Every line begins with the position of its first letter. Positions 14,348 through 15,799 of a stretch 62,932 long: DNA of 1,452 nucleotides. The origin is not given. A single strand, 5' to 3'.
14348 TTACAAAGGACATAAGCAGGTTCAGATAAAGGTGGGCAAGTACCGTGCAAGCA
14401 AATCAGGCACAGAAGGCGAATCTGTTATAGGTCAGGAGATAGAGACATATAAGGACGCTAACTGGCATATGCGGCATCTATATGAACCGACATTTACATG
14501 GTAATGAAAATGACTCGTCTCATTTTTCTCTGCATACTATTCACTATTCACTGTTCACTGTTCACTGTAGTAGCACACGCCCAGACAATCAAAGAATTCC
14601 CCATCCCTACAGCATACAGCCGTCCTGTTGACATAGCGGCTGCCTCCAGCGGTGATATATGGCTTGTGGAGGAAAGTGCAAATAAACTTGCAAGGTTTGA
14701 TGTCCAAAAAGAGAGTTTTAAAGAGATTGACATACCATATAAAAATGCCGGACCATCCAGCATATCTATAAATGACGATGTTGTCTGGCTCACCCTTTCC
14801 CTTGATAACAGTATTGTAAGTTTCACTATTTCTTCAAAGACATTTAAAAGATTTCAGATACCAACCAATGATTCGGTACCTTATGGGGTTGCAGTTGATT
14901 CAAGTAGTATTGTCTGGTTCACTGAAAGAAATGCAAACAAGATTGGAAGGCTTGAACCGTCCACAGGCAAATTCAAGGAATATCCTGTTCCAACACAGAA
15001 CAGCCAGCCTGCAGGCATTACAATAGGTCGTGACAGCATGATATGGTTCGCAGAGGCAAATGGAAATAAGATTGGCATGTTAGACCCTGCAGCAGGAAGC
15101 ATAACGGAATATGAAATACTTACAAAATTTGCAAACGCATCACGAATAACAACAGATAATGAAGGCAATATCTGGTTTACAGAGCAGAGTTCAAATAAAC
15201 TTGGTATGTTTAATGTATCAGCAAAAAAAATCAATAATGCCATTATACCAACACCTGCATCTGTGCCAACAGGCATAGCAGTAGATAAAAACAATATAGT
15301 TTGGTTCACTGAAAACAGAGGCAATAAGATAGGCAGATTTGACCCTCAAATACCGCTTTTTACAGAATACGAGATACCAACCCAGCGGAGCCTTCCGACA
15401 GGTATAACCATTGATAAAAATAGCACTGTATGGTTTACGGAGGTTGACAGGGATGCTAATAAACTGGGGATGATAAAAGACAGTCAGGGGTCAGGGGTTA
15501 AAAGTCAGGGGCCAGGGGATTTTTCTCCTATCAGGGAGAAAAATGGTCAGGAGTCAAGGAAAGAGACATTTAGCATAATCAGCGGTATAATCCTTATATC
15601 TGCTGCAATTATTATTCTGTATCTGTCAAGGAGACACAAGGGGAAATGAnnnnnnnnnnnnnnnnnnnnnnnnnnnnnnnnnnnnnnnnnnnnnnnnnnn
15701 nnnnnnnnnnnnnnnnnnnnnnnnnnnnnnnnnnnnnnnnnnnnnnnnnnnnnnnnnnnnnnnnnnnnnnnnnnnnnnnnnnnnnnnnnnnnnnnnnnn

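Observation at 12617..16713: Rieske-less cytochrome c / b6 / subunit-IV-haem c operon translationally coupled to two 7-bladed beta-propellers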

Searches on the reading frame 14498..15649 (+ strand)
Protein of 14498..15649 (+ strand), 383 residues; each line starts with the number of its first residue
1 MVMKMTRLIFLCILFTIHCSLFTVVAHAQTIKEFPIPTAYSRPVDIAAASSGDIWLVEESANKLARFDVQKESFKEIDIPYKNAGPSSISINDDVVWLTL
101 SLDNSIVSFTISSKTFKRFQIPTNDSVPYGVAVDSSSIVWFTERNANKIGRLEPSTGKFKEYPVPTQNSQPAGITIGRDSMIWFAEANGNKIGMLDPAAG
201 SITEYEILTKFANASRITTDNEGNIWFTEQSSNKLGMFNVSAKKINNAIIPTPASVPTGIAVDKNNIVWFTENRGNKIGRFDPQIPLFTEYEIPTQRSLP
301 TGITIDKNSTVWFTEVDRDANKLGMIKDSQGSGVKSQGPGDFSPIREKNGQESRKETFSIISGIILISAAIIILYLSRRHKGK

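Call 3: search_protein_families(library=pfam, proteins=[window:14498-15649:+], max_evalue=0.01)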
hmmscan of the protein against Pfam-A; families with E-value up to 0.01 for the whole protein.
window:14498-15649:+ (383 aa): 7 families
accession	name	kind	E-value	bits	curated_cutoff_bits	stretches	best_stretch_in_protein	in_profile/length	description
PF24684.1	Vgb_lyase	-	1.8e-82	276.9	50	2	73-328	2-251/290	Virginiamycin B lyase family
PF08450.18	SGL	-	1.1e-12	48.6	26.3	1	190-303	115-230/246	SMP-30/Gluconolactonase/LRE-like region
PF01436.27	NHL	-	5.8e-06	26.5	20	0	41-62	2-23/28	NHL repeat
PF21959.2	DUF6923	-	0.00013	22.3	27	0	59-132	105-180/234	Repeat of unknown function (DUF6923)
PF07494.17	Reg_prop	-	0.00014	22.1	20.4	0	215-227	8-20/24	Two component regulator propeller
PF06739.17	SBBP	-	0.00039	20.8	20.5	0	214-225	15-26/38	Beta-propeller repeat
PF13449.12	Phytase-like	-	0.0019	18.6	27.6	0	46-83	73-110/284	Esterase-like activity of phytase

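Call 4: search_protein_families(library=ncbifam, proteins=[window:14498-15649:+], max_evalue=0.01)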
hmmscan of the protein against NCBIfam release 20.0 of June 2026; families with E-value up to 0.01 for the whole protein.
window:14498-15649:+ (383 aa): 6 families
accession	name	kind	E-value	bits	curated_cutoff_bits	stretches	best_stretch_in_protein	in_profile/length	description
NF000096.1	stregra_B_VgbB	exception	1.7e-84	283.5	600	2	90-328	22-253/295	streptogramin B lyase Vgb(B)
NF000022.1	stregra_B_VgbA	exception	2.1e-55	187.9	600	2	75-326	6-251/299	streptogramin B lyase Vgb(A)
TIGR03606.1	non_repeat_PQQ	subfamily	3.3e-09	36.1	434.55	1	112-160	16-64/454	glucose/sorbosone family PQQ-dependent dehydrogenase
NF052228.1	T9SS_PorZ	equivalog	3e-05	22.7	260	1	201-276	464-553/757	type IX secretion system anionic LPS delivery protein PorZ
NF033206.1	ScyE_fam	subfamily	5.1e-05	23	80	0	165-272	135-223/333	ScyD/ScyE family protein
NF047521.1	LIC_11904_fam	equivalog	0.0088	14.6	400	0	55-113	185-243/398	LIC_11904 family protein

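Call 47: search_solved_structures(query=window:14498-15649:+, max_evalue=0.001, show_alignments=1)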
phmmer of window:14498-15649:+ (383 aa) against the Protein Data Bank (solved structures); distinct sequences matched with E-value up to 0.001: 28.
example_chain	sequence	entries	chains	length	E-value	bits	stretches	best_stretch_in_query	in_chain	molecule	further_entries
2qc5_A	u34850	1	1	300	1.5e-60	208.6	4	116-236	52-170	Streptogramin B lactonase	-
2z2p_A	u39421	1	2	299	2.6e-60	207.7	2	116-329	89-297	Virginiamycin B lyase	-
2z2n_A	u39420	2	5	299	1.3e-51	179.1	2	116-329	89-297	virginiamycin B lyase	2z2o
6i3a_A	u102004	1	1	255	1.9e-31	112.8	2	125-315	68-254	v22Pizza6-AYW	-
6i37_A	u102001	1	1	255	7.3e-31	110.9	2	126-316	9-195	nv1Pizza6-AYW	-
6f0q_A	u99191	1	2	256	1.6e-30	109.8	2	124-315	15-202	Pizza6-AYW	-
6i3b_A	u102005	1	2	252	1.8e-30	109.6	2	125-315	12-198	cPizza6-AYW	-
6i38_A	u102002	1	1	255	2.9e-30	108.9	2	127-315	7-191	nv2Pizza6-AYW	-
6f0s_A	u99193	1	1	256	4.4e-26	95.1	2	124-314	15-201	Pizza6-SYW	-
7zpz_A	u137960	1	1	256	6.1e-25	91.4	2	124-278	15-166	Pizza6-TSR-TSH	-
7zcj_A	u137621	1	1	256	4.1e-24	88.7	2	124-314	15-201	Pizza6-TNH-TSH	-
7zph_A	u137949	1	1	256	7.4e-23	84.5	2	124-278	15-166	Pizza6-TNK-RSH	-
6f0t_A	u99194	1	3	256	1.5e-20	76.9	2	125-316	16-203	Pizza6-SFW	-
6i39_A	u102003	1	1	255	8.1e-20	74.5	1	95-317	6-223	v31Pizza6-AYW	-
7zpw_A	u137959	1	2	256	1.7e-18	70.1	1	124-321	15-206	Pizza6-TSK-TSH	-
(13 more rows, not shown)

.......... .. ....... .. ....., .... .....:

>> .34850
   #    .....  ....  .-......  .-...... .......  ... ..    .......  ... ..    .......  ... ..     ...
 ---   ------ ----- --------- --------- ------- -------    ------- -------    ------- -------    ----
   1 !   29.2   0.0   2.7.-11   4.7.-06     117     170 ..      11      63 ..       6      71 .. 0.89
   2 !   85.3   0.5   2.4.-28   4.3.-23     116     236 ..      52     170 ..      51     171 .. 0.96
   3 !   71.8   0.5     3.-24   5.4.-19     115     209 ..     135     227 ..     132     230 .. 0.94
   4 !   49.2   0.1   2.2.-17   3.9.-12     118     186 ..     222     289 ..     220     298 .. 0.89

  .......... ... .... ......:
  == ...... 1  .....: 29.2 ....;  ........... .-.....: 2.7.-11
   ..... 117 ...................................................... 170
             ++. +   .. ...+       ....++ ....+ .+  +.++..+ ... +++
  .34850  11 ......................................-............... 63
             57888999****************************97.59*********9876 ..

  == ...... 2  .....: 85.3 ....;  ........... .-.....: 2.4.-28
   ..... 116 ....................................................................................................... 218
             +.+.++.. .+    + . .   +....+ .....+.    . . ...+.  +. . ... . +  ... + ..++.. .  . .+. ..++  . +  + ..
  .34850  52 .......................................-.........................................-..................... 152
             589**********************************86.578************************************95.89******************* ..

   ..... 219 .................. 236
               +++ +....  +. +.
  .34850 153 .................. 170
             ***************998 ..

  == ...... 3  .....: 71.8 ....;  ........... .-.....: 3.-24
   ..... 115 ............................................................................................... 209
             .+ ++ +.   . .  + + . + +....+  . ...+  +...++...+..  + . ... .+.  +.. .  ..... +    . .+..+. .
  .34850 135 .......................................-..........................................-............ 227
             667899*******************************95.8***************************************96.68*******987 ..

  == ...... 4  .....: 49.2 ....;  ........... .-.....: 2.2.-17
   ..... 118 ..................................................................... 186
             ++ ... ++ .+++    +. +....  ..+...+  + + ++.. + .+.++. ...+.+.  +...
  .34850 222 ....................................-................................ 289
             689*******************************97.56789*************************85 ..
